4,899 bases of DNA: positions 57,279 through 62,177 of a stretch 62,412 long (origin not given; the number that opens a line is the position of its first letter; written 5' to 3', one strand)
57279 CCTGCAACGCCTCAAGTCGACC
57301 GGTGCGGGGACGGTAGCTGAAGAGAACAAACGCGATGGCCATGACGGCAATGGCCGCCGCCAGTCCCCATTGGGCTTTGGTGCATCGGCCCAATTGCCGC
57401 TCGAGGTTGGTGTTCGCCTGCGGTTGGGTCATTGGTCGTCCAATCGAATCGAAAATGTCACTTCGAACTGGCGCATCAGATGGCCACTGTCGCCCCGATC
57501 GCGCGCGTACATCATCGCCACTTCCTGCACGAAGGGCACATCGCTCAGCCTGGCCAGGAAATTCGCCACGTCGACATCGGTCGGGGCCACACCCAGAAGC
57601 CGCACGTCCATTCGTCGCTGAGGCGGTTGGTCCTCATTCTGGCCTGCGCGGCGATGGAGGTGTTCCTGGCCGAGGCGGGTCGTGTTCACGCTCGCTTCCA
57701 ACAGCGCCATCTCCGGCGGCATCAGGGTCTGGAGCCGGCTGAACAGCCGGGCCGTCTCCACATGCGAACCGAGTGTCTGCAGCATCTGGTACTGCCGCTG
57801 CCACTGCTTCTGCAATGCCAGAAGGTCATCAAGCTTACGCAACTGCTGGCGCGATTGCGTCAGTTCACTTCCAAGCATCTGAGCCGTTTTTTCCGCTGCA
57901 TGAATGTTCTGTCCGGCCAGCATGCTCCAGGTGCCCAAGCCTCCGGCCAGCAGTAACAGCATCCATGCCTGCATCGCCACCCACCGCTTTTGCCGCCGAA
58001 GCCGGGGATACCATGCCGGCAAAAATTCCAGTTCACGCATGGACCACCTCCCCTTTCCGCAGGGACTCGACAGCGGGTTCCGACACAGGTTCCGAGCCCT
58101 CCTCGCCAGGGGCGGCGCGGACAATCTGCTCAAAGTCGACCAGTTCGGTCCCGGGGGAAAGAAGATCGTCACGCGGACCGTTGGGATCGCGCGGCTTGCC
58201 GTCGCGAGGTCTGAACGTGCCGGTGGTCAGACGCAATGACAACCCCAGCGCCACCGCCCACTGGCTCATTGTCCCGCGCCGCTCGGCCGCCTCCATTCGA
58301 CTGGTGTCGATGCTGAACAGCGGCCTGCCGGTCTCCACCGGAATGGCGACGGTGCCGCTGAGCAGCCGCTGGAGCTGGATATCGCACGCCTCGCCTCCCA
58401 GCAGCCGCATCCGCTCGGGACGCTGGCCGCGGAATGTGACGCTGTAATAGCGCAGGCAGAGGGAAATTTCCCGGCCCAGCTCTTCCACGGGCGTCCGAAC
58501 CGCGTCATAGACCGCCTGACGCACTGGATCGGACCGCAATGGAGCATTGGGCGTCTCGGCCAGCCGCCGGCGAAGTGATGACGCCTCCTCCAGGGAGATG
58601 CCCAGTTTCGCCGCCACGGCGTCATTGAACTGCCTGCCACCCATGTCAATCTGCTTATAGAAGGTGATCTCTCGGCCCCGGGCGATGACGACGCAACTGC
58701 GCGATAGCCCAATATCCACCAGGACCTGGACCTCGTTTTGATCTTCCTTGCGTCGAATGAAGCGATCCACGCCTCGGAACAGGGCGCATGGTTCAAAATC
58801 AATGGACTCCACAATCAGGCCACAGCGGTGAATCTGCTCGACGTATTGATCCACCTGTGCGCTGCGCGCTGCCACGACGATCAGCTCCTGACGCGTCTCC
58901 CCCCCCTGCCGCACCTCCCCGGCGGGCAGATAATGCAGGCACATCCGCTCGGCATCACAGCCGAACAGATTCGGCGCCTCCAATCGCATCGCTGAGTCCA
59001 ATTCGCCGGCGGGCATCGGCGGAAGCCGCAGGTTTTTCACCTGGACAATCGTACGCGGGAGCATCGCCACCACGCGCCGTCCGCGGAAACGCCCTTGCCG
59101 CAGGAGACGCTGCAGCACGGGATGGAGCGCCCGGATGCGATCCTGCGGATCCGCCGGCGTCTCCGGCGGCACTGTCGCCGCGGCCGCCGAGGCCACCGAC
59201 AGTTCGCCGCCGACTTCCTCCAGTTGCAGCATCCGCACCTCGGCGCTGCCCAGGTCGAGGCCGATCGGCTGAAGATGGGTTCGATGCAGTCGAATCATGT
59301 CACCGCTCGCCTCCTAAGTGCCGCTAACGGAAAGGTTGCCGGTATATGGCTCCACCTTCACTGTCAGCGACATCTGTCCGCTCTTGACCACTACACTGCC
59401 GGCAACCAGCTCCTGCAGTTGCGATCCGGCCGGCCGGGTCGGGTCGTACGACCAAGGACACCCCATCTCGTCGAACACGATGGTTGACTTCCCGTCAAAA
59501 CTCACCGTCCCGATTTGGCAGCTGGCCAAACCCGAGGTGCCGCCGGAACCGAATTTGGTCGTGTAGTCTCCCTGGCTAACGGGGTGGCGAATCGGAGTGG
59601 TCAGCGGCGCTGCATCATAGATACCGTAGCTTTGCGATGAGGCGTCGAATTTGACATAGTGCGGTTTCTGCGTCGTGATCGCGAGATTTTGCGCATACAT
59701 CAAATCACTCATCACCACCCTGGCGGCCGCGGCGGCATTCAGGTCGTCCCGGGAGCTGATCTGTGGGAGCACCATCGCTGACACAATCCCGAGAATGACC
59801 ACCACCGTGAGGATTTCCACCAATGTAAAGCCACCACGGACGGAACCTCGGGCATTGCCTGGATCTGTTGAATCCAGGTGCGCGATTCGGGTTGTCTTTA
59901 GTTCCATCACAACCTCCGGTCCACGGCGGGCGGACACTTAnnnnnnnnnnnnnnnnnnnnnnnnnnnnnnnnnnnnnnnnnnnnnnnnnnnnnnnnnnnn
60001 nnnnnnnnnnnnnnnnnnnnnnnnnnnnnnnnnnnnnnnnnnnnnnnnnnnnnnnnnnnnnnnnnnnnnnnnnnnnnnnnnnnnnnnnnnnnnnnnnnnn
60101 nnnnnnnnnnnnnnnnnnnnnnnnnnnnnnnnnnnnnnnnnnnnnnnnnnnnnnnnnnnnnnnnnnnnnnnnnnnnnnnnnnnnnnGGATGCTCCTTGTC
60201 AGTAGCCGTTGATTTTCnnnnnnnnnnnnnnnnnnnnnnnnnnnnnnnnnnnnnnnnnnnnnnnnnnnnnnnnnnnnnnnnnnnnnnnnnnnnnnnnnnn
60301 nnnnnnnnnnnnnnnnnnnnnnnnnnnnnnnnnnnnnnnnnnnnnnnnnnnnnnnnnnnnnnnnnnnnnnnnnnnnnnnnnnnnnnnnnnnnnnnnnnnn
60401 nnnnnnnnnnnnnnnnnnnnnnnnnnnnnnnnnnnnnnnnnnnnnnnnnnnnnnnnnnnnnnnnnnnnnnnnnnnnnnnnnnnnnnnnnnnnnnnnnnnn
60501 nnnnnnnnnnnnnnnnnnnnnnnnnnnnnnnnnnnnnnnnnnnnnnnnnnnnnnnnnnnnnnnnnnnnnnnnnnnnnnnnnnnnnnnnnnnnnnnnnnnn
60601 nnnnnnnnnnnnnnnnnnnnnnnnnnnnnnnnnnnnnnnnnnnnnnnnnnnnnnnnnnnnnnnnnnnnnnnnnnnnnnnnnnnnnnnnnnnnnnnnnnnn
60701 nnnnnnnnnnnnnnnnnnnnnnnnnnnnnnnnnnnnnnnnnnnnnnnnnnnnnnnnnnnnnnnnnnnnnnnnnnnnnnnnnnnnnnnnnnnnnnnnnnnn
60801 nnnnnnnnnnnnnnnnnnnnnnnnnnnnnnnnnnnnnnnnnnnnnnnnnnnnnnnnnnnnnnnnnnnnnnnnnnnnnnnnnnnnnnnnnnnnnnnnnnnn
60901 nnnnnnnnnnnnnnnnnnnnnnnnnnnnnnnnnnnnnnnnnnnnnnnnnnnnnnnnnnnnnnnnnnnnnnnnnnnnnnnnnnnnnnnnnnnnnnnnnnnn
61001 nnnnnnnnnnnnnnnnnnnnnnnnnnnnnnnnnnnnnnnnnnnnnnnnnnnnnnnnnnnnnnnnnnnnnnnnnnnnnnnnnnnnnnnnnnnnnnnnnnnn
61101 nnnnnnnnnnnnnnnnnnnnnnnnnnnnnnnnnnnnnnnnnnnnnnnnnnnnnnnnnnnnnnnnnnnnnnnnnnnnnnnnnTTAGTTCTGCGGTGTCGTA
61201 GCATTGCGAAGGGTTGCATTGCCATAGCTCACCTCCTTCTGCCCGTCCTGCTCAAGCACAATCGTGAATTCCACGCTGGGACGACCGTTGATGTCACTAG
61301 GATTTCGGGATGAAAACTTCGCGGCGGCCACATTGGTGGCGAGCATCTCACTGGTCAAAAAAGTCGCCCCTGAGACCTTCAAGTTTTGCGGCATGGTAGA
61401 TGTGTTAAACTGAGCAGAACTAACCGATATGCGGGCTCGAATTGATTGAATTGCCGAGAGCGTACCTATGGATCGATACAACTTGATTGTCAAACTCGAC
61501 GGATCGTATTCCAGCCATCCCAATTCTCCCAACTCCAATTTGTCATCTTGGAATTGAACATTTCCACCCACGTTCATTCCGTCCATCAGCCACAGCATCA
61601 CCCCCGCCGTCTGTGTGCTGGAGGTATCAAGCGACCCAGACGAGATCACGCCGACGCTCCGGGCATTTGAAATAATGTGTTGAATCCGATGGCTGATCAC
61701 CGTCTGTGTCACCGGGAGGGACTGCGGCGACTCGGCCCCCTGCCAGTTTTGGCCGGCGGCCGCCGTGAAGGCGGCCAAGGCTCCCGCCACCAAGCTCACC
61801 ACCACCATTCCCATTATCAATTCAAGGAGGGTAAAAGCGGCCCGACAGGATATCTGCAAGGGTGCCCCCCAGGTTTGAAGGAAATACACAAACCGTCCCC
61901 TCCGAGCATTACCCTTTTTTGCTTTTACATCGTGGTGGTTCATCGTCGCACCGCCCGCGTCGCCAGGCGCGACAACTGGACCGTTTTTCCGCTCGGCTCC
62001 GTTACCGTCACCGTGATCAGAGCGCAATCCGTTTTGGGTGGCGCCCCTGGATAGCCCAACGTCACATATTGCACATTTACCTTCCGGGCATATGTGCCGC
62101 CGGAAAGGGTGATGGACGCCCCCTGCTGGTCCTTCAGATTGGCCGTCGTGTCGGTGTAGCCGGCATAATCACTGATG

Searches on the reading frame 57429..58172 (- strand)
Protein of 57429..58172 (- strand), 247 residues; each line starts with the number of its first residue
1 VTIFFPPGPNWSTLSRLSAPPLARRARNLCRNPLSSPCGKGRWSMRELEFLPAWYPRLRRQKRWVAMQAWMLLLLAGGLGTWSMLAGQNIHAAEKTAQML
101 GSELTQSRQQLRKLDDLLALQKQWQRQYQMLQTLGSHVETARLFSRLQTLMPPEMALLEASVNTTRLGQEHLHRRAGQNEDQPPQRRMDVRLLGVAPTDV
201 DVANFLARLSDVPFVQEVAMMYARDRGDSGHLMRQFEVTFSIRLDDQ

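Call 76: search_protein_families(library=pfam, proteins=[window:57429-58172:-])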
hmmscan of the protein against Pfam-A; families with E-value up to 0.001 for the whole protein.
window:57429-58172:- (247 aa): 1 family
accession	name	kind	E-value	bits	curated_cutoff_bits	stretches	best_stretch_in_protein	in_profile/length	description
PF05137.18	PilN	-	0.00039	20.8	22.8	1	181-242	24-78/78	Fimbrial assembly protein (PilN)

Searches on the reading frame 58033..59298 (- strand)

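Call 76: search_protein_families(library=pfam, proteins=[window:58033-59298:-])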
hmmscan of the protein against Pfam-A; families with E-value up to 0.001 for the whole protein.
window:58033-59298:- (421 aa): 2 families
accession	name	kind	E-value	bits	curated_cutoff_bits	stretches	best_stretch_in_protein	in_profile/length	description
PF11104.14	PilM_2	-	8.5e-25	87.8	27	1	13-356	1-338/340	Type IV pilus assembly protein PilM;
PF14450.12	FtsA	-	7.8e-07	29.9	31.8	1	192-327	1-113/127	Cell division protein FtsA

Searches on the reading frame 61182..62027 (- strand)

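Call 76: search_protein_families(library=pfam, proteins=[window:61182-62027:-])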
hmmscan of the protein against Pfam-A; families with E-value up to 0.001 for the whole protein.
window:61182-62027:- (281 aa): 1 family
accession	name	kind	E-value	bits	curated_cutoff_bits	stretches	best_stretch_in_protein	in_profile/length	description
PF07963.17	N_methyl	-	0.00065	19.6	21.2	0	61-84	3-26/27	Prokaryotic N-terminal methylation motif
